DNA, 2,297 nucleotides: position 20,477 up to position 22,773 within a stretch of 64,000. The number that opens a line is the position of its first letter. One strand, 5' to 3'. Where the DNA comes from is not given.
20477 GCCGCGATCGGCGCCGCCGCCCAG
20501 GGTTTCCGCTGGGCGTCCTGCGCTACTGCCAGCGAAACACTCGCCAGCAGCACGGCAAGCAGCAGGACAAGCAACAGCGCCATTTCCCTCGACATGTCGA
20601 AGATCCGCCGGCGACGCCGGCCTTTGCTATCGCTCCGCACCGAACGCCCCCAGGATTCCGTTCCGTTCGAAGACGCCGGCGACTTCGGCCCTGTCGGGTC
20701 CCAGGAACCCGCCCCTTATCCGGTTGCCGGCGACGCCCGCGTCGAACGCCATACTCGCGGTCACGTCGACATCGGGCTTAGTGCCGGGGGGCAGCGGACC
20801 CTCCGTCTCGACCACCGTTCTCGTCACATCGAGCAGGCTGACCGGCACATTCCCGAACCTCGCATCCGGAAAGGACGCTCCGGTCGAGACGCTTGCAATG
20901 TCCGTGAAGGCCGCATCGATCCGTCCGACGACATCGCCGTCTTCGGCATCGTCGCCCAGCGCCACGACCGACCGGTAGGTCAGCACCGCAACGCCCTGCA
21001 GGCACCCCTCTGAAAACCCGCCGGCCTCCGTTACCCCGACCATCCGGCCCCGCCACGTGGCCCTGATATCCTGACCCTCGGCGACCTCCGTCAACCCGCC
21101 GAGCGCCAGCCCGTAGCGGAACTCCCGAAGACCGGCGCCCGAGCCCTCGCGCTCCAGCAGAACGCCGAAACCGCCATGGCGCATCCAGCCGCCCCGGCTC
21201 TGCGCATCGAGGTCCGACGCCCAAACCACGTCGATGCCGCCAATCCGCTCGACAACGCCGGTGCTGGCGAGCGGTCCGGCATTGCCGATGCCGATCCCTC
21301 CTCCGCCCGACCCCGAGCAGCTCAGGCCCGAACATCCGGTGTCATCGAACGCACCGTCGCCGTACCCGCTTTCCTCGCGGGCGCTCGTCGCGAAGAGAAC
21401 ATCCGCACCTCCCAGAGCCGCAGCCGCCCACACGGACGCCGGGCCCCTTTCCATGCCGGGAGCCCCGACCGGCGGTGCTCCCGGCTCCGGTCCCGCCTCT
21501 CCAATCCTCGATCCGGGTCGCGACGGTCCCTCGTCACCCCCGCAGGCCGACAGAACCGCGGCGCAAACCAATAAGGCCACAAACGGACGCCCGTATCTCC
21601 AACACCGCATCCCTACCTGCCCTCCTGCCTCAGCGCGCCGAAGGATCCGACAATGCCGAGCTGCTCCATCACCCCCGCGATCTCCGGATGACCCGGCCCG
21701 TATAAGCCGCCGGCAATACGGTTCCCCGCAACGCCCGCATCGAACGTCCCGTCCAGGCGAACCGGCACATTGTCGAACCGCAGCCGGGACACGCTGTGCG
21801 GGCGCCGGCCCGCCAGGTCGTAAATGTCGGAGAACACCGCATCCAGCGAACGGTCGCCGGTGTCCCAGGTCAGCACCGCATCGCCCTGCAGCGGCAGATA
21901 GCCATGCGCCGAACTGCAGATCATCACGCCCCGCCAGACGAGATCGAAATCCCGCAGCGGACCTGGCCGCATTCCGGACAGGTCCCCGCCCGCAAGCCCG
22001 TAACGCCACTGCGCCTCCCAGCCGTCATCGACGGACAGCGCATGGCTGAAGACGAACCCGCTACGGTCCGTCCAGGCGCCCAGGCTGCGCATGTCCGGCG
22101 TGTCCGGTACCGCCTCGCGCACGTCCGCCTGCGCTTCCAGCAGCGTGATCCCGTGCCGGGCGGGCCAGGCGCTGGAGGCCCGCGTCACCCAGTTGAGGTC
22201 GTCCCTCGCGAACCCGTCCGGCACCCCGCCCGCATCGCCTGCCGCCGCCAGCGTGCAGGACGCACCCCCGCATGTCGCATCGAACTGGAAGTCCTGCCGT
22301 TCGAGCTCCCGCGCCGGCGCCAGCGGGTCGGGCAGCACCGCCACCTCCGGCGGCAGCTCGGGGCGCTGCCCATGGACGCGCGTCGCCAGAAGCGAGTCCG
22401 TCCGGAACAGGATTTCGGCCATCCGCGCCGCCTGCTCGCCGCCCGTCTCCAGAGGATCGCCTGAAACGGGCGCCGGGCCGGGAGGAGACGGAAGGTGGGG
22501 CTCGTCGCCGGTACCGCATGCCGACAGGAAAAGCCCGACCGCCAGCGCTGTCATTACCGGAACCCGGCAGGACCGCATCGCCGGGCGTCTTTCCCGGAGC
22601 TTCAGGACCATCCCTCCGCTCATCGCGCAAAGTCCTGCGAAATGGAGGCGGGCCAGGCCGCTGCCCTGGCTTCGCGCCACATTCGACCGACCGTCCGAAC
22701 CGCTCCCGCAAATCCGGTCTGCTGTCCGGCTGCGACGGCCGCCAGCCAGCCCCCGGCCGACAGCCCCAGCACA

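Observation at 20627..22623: Tandem TbpB/fHbp-like beta-barrel surface lipoproteins inside the T4SS cluster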

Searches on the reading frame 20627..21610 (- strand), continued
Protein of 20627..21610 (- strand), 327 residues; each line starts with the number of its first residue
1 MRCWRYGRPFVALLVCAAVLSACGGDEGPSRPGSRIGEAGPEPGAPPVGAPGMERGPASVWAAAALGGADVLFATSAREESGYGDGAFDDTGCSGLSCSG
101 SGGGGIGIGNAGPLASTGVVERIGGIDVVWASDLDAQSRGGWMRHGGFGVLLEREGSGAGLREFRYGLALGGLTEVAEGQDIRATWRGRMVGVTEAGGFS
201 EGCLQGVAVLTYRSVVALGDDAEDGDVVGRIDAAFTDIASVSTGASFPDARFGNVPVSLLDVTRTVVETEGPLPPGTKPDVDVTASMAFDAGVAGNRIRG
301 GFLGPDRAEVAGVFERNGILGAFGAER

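Call 66: find_encoding_contigs(protein=P0248, flank=8000, max_places=2)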
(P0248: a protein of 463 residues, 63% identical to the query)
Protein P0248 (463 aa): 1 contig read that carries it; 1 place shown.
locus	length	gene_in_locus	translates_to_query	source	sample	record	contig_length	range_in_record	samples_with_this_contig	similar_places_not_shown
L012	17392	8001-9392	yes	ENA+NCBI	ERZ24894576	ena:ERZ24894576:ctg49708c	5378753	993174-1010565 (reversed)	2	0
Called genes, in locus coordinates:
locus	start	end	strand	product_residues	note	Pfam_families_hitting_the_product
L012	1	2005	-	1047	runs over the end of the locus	PF00873:ACR_tran, PF02355:SecD_SecF_C (faint)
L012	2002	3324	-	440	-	PF25917:BSH_RND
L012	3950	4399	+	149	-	PF00292:PAX (weak), PF13384:HTH_23, PF13518:HTH_28 (weak), PF13551:HTH_29, PF13565:HTH_32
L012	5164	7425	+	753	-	-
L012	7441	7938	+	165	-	-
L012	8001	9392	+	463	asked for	PF14559:TPR_19 (faint), PF13432:TPR_16 (faint), PF04575:SlipAM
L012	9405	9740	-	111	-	PF00126:HTH_1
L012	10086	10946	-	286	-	PF00126:HTH_1, PF03466:LysR_substrate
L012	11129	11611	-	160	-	PF05405:Mt_ATP-synt_B, PF00430:ATP-synt_B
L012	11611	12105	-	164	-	-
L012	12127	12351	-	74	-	PF00137:ATP-synt_C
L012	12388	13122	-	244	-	PF00119:ATP-synt_A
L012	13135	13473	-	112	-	PF09527:ATPase_gene1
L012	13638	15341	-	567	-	PF00732:GMC_oxred_N, PF01266:DAO (faint), PF07992:Pyr_redox_2 (faint), PF05199:GMC_oxred_C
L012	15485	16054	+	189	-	PF24698:DUF7662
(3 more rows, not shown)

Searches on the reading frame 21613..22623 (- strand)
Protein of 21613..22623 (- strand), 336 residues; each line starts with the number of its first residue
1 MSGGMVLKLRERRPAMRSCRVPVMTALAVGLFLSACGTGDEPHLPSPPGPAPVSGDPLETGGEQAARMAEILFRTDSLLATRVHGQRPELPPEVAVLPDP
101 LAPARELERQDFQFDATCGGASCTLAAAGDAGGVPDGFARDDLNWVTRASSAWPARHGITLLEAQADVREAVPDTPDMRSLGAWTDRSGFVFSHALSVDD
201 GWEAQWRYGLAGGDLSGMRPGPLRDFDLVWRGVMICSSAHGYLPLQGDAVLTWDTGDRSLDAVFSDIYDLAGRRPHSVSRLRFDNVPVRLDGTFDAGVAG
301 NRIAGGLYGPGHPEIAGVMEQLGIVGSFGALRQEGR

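Call 4: search_protein_families(library=pfam, proteins=[window:21613-22623:-], max_evalue=10)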
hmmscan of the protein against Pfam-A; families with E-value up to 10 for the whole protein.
window:21613-22623:- (336 aa): 0 families

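Call 5: search_protein_families(library=ncbifam, proteins=[window:21613-22623:-], max_evalue=10)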
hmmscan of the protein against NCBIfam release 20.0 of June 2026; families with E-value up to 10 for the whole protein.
window:21613-22623:- (336 aa): 1 family
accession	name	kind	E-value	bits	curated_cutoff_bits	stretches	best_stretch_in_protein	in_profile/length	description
NF047847.2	SS_mature_LptM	equivalog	0.056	13.5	27.7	1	16-37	1-21/31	LPS translocon maturation chaperone LptM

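Call 38: list_cluster_members(proteins=[P0001, window:21616-22578:-, window:21616-22611:-, window:21616-22623:-, P0004, P0008, P0014])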
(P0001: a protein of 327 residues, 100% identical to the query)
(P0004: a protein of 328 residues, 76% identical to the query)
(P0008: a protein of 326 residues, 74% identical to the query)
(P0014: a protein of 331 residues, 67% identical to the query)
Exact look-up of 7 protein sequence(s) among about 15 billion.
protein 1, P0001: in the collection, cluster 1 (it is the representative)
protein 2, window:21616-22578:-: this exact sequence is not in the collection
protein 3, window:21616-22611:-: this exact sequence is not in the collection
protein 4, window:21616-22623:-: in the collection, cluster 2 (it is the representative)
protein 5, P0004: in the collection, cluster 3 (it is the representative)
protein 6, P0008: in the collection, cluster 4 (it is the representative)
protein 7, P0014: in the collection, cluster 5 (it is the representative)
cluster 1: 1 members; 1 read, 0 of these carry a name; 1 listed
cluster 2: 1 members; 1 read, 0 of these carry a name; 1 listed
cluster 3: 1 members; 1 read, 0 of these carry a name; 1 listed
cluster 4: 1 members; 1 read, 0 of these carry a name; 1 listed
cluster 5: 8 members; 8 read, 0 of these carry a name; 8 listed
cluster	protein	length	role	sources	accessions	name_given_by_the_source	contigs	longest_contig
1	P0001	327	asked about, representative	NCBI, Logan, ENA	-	-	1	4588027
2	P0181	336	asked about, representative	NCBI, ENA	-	-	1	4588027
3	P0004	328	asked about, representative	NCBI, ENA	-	-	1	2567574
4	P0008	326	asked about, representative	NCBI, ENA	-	-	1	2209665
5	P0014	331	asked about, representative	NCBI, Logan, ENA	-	-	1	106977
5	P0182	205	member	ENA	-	-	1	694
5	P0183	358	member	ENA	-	-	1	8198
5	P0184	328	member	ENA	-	-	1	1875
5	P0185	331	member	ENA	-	-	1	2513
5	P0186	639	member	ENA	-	-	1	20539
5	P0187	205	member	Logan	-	-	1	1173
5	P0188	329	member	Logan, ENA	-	-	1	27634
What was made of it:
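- Checked: LipoB runs 22623..21613: 336 aa as called in public databases (P0181, call 38), with alternative in-frame ATGs at 22611, 22578 and 22554, and a lipobox ...LFLSAC|GT.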

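Call 46: find_homologous_proteins(query=window:21616-22578:-, max_evalue=0.001)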
Query window:21616-22578:- (321 aa): 32 proteins with E <= 0.001 among 8000 candidates.
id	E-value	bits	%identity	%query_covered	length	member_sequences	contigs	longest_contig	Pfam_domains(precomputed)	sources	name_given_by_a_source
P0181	3.7e-215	732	100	100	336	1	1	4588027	-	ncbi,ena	-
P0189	4.6e-168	577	81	99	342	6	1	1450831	-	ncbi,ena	-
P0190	6.0e-167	573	82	98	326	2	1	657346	-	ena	-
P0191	6.2e-165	567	80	99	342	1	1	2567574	-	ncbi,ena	-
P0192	4.2e-164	564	82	93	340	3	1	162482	-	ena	-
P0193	2.3e-159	548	81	97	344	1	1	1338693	-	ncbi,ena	-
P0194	4.6e-157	541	79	93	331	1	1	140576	-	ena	-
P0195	1.1e-156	539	80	93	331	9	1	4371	-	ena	-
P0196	1.4e-156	539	79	100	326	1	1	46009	-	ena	-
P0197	6.5e-156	537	76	99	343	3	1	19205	-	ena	-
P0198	4.0e-155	534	76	99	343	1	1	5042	-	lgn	-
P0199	4.1e-154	531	77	99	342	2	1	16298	-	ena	-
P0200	6.4e-154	530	79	97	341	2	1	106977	-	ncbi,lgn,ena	-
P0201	6.8e-153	527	76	99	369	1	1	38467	-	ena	-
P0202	2.0e-151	522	77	97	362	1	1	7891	-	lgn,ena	-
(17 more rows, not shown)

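Call 55: predict_structure(alignment_id=A2)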
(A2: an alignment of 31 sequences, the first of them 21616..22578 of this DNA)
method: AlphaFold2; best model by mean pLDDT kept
length: 321 residues; sequences in the alignment: 31
mean_pLDDT: 87.2   pTM: 0.83
mean pLDDT of the five models: 87.2, 86.5, 86.3, 86.2, 85.2
residues with pLDDT >= 90: 219; 70-90: 58; 50-70: 15; < 50: 29
segments of 3 or more residues with pLDDT < 50: 1-3, 7-10, 12-29, 31-33
pLDDT, mean of each block of 10 residues (from residue 1): 48 48 44 56 91 95 97 90 85 94 96 84 96 86 93 92 95 97 95 97 79 93 91 96 95 92 96 96 93 96 97 92 38
secondary structure, 60 per line:
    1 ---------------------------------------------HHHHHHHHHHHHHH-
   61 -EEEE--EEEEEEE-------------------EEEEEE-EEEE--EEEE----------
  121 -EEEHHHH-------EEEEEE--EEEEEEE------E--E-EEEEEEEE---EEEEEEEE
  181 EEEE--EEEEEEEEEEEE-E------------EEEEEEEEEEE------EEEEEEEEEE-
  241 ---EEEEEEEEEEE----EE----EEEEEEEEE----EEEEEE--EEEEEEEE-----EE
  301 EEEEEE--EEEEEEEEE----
elements in order: H46-59 E62-65 E68-74 E94-99 E101-104 E107-110 E122-124 H125-128 E136-141 E144-150 E162-169 E173-184 E187-198 E213-223 E230-239 E244-254 E265-273 E278-283 E286-293 E299-306 E309-317

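Call 58: fold_search(model_id=the predicted structure, library=pdb)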
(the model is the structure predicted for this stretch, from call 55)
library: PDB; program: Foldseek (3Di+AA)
matches with E <= 10: 787; with E <= 0.001: 15
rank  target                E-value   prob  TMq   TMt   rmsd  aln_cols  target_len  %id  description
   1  7re4_A                1.6e-06  1.00  0.41  0.51   6.5       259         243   14  Apo Hemophilin from A. baumannii (released 2021-11-17)
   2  5kkx_A                2.9e-05  1.00  0.37  0.49   7.6       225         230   12  Crystal structure of a TbpB C-lobe mutant from Neisseria meningitidis M982 (released 2017-07-19)
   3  4o3z                  9.5e-05  1.00  0.36  0.24  18.5       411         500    8  Crystal structure of the vaccine antigen Transferrin Binding Protein B (TbpB) mutant Tyr-95-Ala from Actinobacillus pleu (released 2015-01-14)
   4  4o3y                  1.0e-04  1.00  0.36  0.24  18.6       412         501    9  Crystal structure of the vaccine antigen Transferrin Binding Protein B (TbpB) mutant Arg-179-Glu from Actinobacillus ple (released 2015-01-14)
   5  3pqs                  1.1e-04  1.00  0.36  0.24  18.1       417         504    9  The crystal structures of porcine pathogen ApH87_TbpB (released 2011-02-02)
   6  4o3w_A                1.6e-04  1.00  0.32  0.20  17.7       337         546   10  Crystal structure of the vaccine antigen Transferrin Binding Protein B (TbpB) mutant Tyr-63-Ala from Actinobacillus su (released 2015-01-14)
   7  4o49                  2.0e-04  1.00  0.35  0.24  18.7       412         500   10  Crystal structure of the vaccine antigen Transferrin Binding Protein B (TbpB) mutant Tyr-174-Ala from Actinobacillus ple (released 2015-01-14)
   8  3rwx                  2.1e-04  0.99  0.24  0.29  21.2       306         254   10  Crystal structure of a putative outer membrane protein (BF2706) from Bacteroides fragilis NCTC 9343 at 2.40 A resolution (released 2011-06-08)
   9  9clt_B                2.4e-04  1.00  0.35  0.22  21.0       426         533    9  Transferrin Binding Protein A in complex with transferrin binding protein B and transferrin (iron bound to N lobe only (released 2026-03-11)
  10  5nqy                  3.3e-04  1.00  0.35  0.42  11.5       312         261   10  Structure of a fHbp(V1.4):PorA(P1.16) chimera. Fusion at fHbp position 309. (released 2018-02-28)
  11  3hol                  4.0e-04  1.00  0.34  0.23  21.2       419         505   10  The Structure of Intact Ap-TbpB (N and C lobes) (released 2009-10-06)
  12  6om5                  4.2e-04  1.00  0.38  0.46   7.1       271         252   13  Structure of a haemophore from Haemophilus haemolyticus (released 2019-12-04)
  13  2o62_A                5.1e-04  0.96  0.22  0.25  16.2       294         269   10  CRYSTAL STRUCTURE OF A PROTEIN WITH UNKNOWN FUNCTION FROM DUF3598 FAMILY (NPUN_R4044) FROM NOSTOC PUNCTIFORME PCC 7310 (released 2007-02-13)
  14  8glo                  5.3e-04  1.00  0.37  0.45   6.9       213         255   13  Haemophilus parainfluenzae Holo HphA (released 2024-03-27)
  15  3ve1_A                6.2e-04  1.00  0.42  0.26   8.8       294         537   13  The 2.9 angstrom crystal structure of Transferrin binding protein B (TbpB) from serogroup B M982 Neisseria meningitidi (released 2012-02-22)
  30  9b3e_A                9.4e-03  0.99  0.31  0.42   7.2       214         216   15  Crystal structure of a Slam-dependent surface lipoprotein, PmSLP, in Pasteurella multocida (released 2025-04-16)
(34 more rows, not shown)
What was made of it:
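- Closest known: Hemophilin / HphA. Same: This is the best structural match to LipoB (E 1.6e-6, TM 0.41/0.51, call 58).
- Closest known: fHbp, NHBA C-domain, PmSLP. Same: Fold matches in call 58: NHBA TM up to 0.69 on the barrel, PmSLP 9b3e.
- The best fold match of LipoB is the haem-binding hemophilin (7re4_A, E 1.6e-6, call 58).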

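Call 60: search_protein_families(library=pfam, alignment_id=A2, max_evalue=0.01)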
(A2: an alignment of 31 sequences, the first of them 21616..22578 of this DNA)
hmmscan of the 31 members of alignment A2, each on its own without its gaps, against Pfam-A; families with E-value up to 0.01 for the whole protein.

A. member 1, window:21616-22578:- (321 aa): 0 families

B. families by the number of members that match (of 31 scanned): 1 family
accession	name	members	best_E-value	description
PF01298.24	TbpB_B_D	18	4.2e-07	C-lobe and N-lobe beta barrels of Tf-binding protein B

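Call 75: find_related_loci(query=A3, collection=metagenome_contigs, flank=10000)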
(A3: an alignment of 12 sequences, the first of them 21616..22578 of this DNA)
Query A3 (321 aa) in metagenome_contigs; peptide patterns used: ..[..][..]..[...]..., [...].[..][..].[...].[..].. (x = any residue, [..] = any of these).
103 stretches matched a pattern; 40 encode a relative of the query (tblastn E <= 1e-3); 40 distinct loci.
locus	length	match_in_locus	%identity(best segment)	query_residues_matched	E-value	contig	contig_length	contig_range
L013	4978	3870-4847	77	1-321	6e-159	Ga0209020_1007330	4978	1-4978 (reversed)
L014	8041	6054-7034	75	1-321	1e-151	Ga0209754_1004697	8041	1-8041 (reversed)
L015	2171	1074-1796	81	84-319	7e-128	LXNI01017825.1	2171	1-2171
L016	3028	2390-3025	80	1-207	1e-102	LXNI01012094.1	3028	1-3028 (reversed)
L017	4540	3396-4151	39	42-318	3e-45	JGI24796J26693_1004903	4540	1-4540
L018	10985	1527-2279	37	39-318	1e-40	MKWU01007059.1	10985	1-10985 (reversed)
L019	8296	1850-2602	37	39-318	1e-40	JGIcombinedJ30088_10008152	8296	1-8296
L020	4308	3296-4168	35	1-318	5e-39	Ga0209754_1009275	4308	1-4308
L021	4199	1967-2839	35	1-318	5e-39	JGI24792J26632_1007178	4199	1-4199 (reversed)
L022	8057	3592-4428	35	16-318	6e-38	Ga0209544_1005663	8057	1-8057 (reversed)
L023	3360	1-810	34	31-318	4e-36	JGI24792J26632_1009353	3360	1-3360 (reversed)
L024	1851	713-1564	35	16-318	9e-36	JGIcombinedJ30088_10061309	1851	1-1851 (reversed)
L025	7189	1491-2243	36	42-318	5e-35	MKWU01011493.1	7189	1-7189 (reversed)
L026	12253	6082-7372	35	42-318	2e-34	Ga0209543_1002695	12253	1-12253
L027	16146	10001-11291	35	42-318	3e-34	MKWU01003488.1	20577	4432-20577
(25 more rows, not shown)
